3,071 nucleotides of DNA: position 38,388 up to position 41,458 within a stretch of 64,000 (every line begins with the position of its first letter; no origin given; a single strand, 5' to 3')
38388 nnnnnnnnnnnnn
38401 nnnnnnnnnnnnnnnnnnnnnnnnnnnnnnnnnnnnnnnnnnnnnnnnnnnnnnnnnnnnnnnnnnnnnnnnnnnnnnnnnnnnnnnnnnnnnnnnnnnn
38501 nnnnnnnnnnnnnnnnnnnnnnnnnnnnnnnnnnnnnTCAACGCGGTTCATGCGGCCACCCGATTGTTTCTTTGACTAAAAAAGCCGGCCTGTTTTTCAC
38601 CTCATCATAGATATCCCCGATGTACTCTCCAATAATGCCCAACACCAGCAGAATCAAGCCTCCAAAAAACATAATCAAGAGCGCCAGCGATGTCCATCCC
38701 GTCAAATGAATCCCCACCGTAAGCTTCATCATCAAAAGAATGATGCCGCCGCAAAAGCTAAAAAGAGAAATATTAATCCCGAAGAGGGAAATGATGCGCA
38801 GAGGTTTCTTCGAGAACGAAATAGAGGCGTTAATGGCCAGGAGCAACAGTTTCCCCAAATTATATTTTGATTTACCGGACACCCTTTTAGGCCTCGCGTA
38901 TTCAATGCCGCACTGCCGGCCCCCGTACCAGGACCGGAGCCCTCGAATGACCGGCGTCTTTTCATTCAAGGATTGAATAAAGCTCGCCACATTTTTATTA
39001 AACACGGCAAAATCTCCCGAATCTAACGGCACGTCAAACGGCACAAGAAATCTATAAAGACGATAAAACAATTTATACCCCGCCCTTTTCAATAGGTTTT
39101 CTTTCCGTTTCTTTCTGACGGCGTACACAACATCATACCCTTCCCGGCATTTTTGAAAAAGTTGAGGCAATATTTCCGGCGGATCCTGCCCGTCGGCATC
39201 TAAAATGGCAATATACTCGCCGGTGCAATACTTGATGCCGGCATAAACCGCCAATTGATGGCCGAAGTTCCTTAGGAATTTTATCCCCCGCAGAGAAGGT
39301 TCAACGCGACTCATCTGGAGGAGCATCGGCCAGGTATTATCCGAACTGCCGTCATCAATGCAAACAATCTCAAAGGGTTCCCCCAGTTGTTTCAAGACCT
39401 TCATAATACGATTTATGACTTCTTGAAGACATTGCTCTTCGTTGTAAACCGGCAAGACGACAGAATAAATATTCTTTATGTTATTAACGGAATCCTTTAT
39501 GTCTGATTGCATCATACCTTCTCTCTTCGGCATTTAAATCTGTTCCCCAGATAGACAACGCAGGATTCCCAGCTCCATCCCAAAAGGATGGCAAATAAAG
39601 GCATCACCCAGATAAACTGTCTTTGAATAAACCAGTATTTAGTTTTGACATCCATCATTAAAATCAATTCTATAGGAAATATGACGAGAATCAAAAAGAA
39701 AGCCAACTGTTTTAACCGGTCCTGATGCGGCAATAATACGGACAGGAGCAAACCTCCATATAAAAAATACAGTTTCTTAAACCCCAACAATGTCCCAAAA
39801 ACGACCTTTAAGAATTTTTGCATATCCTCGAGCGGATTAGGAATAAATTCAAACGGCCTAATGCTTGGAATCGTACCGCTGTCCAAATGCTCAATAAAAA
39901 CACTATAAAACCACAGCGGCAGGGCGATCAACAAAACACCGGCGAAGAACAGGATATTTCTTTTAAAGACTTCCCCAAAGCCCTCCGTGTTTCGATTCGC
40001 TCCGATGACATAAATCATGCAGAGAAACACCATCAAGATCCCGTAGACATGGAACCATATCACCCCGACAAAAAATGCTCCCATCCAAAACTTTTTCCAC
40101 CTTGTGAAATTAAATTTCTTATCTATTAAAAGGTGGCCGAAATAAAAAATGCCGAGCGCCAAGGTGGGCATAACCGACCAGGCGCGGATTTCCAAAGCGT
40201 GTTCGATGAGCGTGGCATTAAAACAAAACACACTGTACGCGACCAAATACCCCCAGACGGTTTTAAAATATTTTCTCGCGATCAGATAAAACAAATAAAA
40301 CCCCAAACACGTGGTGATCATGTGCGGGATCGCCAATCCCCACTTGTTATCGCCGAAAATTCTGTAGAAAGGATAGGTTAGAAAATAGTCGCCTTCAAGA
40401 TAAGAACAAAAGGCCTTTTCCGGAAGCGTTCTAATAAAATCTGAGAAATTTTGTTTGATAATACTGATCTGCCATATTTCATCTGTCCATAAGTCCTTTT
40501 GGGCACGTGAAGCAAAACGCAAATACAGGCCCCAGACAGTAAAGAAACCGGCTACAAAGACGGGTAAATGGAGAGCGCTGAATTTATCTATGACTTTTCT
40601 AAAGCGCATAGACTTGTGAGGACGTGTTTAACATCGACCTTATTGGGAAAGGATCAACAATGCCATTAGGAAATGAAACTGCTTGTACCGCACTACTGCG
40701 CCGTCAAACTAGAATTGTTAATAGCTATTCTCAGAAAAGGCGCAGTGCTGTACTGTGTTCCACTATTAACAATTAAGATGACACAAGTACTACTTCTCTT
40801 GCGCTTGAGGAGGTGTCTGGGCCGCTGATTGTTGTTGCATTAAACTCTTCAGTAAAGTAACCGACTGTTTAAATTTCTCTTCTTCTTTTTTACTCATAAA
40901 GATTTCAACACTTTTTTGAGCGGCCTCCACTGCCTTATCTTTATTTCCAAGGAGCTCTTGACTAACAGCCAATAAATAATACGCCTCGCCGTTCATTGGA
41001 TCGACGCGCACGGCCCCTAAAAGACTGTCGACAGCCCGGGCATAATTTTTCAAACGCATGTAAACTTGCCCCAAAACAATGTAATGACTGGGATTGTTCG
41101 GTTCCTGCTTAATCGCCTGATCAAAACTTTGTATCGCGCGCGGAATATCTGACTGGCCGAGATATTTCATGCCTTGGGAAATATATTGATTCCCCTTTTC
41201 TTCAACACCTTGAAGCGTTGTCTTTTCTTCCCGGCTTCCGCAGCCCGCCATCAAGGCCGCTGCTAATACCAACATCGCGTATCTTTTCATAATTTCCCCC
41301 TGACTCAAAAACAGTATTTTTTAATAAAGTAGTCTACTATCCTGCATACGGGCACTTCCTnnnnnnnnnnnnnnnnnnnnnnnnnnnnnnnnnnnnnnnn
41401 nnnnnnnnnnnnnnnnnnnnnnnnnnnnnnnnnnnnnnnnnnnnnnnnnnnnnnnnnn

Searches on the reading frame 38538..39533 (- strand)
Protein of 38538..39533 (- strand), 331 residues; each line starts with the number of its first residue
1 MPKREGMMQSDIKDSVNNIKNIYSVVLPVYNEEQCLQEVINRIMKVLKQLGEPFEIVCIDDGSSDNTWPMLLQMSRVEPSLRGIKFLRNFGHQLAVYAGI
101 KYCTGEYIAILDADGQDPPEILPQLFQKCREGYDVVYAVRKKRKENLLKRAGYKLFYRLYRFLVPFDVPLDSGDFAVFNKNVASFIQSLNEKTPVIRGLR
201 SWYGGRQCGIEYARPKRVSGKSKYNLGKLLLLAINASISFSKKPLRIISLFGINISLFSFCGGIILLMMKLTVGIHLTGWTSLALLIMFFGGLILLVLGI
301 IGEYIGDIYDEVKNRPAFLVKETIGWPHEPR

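Call 44: search_protein_families(library=pfam, proteins=[window:38538-39533:-], max_evalue=0.001)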
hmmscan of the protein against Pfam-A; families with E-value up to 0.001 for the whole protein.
window:38538-39533:- (331 aa): 3 families
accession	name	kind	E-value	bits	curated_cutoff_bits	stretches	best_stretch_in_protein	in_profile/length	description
PF00535.33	Glycos_transf_2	-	2.3e-31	109.4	23.3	1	24-183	1-164/168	Glycosyl transferase family 2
PF10111.15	Glyco_tranf_2_2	-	3.2e-05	24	27.3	1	24-115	1-92/276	Glycosyltransferase like family 2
PF13641.12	Glyco_tranf_2_3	-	0.00043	20.8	27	1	23-140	3-123/230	Glycosyltransferase like family 2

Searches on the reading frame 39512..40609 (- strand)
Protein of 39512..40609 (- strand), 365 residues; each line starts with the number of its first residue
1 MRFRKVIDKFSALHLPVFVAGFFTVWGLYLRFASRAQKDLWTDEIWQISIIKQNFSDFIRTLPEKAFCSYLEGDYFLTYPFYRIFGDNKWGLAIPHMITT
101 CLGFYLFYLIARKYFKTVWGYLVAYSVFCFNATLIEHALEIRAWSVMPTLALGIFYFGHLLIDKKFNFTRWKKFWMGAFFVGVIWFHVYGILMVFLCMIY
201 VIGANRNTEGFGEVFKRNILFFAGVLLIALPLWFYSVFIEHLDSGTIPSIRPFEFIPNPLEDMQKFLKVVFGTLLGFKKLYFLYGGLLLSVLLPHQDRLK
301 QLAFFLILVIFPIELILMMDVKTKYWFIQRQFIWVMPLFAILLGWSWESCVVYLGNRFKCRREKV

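Call 44: search_protein_families(library=pfam, proteins=[window:39512-40609:-], max_evalue=0.001)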
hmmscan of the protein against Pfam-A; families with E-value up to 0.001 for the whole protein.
window:39512-40609:- (365 aa): 1 family
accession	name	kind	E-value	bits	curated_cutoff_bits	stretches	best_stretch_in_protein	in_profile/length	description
PF13231.12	PMT_2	-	0.00012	22.8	26.1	1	81-217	13-144/160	Dolichyl-phosphate-mannose-protein mannosyltransferase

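Call 45: find_encoding_contigs(protein=window:39512-40609:-, flank=3000, max_places=10)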
Protein window:39512-40609:- (365 aa): 9 contigs read that carry it; 2 places shown.
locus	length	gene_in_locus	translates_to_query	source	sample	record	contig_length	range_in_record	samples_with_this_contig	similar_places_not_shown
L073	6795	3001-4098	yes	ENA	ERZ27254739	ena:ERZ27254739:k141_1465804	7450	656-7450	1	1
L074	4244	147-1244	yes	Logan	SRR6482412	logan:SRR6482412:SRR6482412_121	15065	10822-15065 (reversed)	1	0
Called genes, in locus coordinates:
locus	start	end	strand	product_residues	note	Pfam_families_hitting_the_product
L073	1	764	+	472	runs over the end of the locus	?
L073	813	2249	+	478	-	PF14691:Fer4_20, PF13738:Pyr_redox_3 (faint), PF00070:Pyr_redox (faint), PF01266:DAO (weak), PF03486:HI0933_like (weak), PF07992:Pyr_redox_2, PF12831:FAD_oxidored (weak), PF13450:NAD_binding_8, +2 more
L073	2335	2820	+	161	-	-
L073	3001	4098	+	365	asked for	-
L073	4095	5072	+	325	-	PF00535:Glycos_transf_2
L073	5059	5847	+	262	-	PF13489:Methyltransf_23, PF08241:Methyltransf_11, PF08242:Methyltransf_12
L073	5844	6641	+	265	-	-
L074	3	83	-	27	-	?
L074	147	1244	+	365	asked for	-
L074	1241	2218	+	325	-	PF00535:Glycos_transf_2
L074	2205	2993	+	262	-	PF13489:Methyltransf_23, PF08241:Methyltransf_11, PF08242:Methyltransf_12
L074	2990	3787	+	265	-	-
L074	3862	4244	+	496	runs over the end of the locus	PF00370:FGGY_N, PF02782:FGGY_C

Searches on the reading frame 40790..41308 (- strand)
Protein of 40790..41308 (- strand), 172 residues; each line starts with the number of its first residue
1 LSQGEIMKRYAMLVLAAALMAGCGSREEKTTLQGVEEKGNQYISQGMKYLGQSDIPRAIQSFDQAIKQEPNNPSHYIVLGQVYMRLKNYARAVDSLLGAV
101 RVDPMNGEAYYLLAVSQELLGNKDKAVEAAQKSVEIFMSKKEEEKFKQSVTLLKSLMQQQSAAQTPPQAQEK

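Call 44: search_protein_families(library=pfam, proteins=[window:40790-41308:-], max_evalue=0.001)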
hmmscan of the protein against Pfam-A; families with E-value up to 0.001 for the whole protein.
window:40790-41308:- (172 aa): 14 families
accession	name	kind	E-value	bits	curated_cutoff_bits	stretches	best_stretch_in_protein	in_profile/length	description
PF13432.12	TPR_16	-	5.3e-18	65.6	32.7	2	79-136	3-60/65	Tetratricopeptide repeat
PF07719.23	TPR_2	-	4.1e-15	55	27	1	108-137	2-31/34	Tetratricopeptide repeat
PF00515.34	TPR_1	-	1.3e-14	53.8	27.8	1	108-136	2-30/34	Tetratricopeptide repeat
PF13181.12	TPR_8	-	3.9e-12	45.7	25.7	0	108-136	2-30/34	Tetratricopeptide repeat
PF13414.12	TPR_11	-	6.2e-12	45.5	26.8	2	51-86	6-41/42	TPR repeat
PF13431.12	TPR_17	-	2.3e-10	40.3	24.4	1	62-93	2-33/34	Tetratricopeptide repeat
PF14559.12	TPR_19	-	8.4e-10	39.3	25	1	50-114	2-66/68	Tetratricopeptide repeat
PF23914.1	TPR_CcmH_CycH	-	3.5e-08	33.9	42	0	134-161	91-118/158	Cytochrome c-type biogenesis protein H TPR domain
PF13174.12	TPR_6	-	6.5e-08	33.2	26.3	0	108-134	1-27/33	Tetratricopeptide repeat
PF13428.12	TPR_14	-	1e-06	29.2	23.5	0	77-114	5-42/44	Tetratricopeptide repeat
PF12895.13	ANAPC3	-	1.2e-06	29.1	27.2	1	55-132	5-81/82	Anaphase-promoting complex, cyclosome, subunit 3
PF13424.12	TPR_12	-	3.9e-06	27.4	30.1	1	79-137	9-75/77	Tetratricopeptide repeat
PF14561.12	TPR_20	-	1.7e-05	25.5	25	1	58-132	7-83/90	Tetratricopeptide repeat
PF13176.12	TPR_7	-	9.7e-05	22.6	27.9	0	78-103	4-31/36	Tetratricopeptide repeat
